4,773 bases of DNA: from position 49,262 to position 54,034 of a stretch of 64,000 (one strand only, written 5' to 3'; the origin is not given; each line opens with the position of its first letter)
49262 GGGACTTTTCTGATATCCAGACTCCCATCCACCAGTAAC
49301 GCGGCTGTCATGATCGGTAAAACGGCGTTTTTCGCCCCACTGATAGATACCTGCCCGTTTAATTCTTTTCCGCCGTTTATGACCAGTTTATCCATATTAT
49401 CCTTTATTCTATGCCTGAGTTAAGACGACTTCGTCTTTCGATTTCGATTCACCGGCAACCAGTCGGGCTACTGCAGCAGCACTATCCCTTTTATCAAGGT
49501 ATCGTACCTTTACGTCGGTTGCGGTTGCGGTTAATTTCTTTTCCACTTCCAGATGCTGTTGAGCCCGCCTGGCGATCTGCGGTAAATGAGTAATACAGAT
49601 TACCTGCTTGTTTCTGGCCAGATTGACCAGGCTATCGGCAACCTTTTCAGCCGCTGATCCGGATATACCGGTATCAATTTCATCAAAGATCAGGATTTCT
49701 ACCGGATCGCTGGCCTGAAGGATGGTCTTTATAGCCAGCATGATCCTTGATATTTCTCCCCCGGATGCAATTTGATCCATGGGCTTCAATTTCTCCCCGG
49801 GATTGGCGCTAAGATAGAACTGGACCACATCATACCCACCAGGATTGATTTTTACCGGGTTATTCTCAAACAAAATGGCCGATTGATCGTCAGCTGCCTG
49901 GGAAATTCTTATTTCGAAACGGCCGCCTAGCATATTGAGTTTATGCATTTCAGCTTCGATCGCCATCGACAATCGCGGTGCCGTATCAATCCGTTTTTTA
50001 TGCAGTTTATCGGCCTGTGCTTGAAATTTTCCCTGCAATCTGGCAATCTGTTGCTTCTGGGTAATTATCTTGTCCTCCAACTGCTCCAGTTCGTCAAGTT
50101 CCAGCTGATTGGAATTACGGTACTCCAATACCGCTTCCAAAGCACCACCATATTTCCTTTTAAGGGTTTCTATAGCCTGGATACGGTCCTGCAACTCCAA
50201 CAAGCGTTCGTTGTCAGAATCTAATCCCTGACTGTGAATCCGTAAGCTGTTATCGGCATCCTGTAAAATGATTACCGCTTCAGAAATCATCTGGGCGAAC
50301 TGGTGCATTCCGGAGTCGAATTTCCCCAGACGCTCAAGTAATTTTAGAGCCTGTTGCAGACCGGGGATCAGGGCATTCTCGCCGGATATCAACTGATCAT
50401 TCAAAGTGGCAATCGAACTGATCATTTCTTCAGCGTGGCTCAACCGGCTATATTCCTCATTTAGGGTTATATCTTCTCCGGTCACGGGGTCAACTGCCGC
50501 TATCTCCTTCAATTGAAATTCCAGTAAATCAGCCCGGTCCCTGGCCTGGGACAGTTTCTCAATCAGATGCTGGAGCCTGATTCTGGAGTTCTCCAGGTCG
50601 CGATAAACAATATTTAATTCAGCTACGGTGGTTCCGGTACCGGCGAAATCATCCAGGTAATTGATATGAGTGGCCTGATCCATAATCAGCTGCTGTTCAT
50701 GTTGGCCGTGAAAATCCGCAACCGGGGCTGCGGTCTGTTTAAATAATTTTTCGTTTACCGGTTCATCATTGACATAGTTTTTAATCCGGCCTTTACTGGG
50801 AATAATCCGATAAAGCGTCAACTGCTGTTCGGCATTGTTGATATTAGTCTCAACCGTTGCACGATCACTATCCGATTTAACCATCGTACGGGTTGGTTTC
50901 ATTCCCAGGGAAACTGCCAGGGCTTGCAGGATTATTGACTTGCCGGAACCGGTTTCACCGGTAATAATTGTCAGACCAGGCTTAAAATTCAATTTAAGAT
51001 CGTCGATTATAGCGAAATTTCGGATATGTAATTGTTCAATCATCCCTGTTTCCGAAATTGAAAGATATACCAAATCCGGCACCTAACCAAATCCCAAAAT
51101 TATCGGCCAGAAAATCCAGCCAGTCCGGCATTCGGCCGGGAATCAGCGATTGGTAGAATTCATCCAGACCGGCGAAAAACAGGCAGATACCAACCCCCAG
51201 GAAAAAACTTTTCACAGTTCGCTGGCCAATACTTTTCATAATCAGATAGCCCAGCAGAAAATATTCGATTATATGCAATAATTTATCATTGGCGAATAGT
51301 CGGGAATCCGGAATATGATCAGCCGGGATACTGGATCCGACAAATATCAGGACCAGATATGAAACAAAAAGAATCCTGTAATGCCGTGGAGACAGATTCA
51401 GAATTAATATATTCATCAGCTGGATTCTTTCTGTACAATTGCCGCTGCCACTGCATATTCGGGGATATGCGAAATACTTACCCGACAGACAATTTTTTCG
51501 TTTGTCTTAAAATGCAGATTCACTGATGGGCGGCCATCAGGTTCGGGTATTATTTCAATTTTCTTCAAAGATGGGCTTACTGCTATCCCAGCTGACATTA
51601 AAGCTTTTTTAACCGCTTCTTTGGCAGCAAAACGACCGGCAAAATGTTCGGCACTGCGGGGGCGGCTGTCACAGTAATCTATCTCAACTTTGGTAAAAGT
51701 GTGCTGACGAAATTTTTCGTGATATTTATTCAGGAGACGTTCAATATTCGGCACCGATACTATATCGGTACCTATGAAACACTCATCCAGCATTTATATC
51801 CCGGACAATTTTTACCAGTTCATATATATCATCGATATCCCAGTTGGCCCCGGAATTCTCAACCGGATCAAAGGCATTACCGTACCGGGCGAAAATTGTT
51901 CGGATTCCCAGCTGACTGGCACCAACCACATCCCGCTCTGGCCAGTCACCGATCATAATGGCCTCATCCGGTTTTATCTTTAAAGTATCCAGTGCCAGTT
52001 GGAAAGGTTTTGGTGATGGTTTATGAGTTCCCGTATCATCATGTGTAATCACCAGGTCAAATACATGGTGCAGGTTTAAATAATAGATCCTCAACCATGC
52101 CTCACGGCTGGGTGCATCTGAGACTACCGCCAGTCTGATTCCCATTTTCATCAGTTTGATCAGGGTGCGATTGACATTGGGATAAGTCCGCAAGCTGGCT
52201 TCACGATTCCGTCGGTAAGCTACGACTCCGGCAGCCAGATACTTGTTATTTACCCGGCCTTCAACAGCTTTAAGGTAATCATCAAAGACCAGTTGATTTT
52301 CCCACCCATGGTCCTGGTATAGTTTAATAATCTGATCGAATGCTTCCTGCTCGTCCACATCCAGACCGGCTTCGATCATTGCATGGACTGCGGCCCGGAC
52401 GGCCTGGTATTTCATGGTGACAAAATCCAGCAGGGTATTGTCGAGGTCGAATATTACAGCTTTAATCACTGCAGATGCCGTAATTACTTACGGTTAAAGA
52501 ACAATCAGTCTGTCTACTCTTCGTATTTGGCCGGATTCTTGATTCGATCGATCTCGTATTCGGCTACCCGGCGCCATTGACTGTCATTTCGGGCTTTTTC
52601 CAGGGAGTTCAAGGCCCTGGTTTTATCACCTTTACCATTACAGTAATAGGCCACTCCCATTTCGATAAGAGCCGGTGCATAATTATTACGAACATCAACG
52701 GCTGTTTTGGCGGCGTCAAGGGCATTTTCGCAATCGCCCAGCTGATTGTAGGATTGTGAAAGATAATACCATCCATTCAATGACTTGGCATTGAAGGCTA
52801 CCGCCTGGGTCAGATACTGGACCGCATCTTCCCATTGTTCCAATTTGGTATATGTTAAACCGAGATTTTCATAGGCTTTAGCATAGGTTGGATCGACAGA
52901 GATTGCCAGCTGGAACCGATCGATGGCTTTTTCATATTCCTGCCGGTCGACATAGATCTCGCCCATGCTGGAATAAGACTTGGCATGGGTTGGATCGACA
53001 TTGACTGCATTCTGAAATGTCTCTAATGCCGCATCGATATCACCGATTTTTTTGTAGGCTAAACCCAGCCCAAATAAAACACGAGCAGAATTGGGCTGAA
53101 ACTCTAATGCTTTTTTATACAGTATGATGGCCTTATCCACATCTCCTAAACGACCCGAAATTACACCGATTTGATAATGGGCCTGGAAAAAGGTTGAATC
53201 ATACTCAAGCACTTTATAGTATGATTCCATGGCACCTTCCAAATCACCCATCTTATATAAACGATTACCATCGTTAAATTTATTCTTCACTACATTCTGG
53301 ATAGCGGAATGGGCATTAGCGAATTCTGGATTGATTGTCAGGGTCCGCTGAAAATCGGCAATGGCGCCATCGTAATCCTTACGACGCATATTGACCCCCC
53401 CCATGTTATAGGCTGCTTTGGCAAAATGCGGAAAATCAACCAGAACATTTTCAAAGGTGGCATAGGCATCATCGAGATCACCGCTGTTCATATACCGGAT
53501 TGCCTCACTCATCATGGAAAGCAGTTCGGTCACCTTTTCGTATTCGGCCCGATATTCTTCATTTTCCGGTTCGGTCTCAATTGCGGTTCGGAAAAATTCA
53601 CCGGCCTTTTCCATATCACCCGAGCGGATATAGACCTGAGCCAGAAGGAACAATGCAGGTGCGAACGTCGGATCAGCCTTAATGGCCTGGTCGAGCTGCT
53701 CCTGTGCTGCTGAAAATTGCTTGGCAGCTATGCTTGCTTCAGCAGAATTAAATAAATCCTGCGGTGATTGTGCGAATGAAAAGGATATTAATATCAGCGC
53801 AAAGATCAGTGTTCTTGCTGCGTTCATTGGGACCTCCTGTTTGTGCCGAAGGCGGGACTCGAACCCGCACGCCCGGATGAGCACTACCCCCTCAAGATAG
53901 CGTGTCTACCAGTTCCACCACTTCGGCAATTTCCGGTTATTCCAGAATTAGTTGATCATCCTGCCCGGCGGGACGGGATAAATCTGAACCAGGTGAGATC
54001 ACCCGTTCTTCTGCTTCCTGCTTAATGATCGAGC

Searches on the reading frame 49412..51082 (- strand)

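Call 84: search_protein_families(library=pfam, proteins=[window:49412-51082:-], max_evalue=0.001)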
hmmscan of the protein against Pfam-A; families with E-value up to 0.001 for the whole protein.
window:49412-51082:- (557 aa): 9 families
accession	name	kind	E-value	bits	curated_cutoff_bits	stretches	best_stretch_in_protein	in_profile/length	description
PF02463.25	SMC_N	-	9.9e-19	68.1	40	1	14-515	1-213/220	RecF/RecN/SMC N terminal domain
PF13476.12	AAA_23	-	4.8e-16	60.4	27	1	17-220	1-182/201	AAA domain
PF13175.12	AAA_15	-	1e-09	38.9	32.1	1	14-504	1-374/374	AAA ATPase domain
PF13304.12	AAA_21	-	1.1e-09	39.3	27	1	446-503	244-302/304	AAA domain, putative AbiEii toxin, Type IV TA system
PF13401.12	AAA_22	-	7.1e-05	23.6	27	0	34-156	4-104/130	AAA domain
PF25199.1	nSTAND_NTPase5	-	0.00017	21.9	34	1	34-84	40-90/145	Novel STAND NTPase 5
PF13555.12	AAA_29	-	0.00025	21.2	27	1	17-58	3-45/61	P-loop containing region of AAA domain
PF09848.15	SLFN-g3_helicase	-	0.00028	20.7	24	0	37-107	3-56/354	Schlafen group 3, DNA/RNA helicase domain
PF20720.3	nSTAND3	-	0.00078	19.6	27.2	0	36-90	18-70/155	Novel STAND NTPase 3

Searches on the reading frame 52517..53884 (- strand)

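Call 84: search_protein_families(library=pfam, proteins=[window:52517-53884:-], max_evalue=0.001)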
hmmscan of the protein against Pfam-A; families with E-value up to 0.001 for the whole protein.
window:52517-53884:- (456 aa): 37 families (the best 25 are shown)
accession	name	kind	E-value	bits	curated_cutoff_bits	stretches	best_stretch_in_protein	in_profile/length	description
PF00515.34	TPR_1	-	1.9e-52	173.5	27.8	6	267-300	1-34/34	Tetratricopeptide repeat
PF07719.23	TPR_2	-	2.5e-52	171.1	27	5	234-265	2-33/34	Tetratricopeptide repeat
PF13414.12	TPR_11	-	6.8e-51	170.1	26.8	4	308-347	1-40/42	TPR repeat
PF13181.12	TPR_8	-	3.7e-44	145.6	25.7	3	75-108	1-34/34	Tetratricopeptide repeat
PF13432.12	TPR_16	-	2e-37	127.6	32.7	4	127-186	3-62/65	Tetratricopeptide repeat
PF14559.12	TPR_19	-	1.3e-36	125.1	25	4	52-113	2-63/68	Tetratricopeptide repeat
PF13431.12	TPR_17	-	1.5e-36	122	24.4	3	255-288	1-34/34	Tetratricopeptide repeat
PF13428.12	TPR_14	-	1.5e-30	102.9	23.5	0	77-115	3-41/44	Tetratricopeptide repeat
PF13424.12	TPR_12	-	1.9e-29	102.1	30.1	3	301-363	3-73/77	Tetratricopeptide repeat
PF13174.12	TPR_6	-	2.7e-29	100.2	26.3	0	269-299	2-32/33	Tetratricopeptide repeat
PF13176.12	TPR_7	-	1.5e-27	93.7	27.9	1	337-363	1-29/36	Tetratricopeptide repeat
PF13371.12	TPR_9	-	4.6e-22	78.3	35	2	309-363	3-57/73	Tetratricopeptide repeat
PF25064.1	ARM_TT21_5th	-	3.9e-20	72.8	27.8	1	210-311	12-116/117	TT21 fifth ARM repeats domain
PF12895.13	ANAPC3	-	2.2e-17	63.6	27.2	1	248-324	4-79/82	Anaphase-promoting complex, cyclosome, subunit 3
PF23914.1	TPR_CcmH_CycH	-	1.3e-16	61.3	42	2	239-327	56-147/158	Cytochrome c-type biogenesis protein H TPR domain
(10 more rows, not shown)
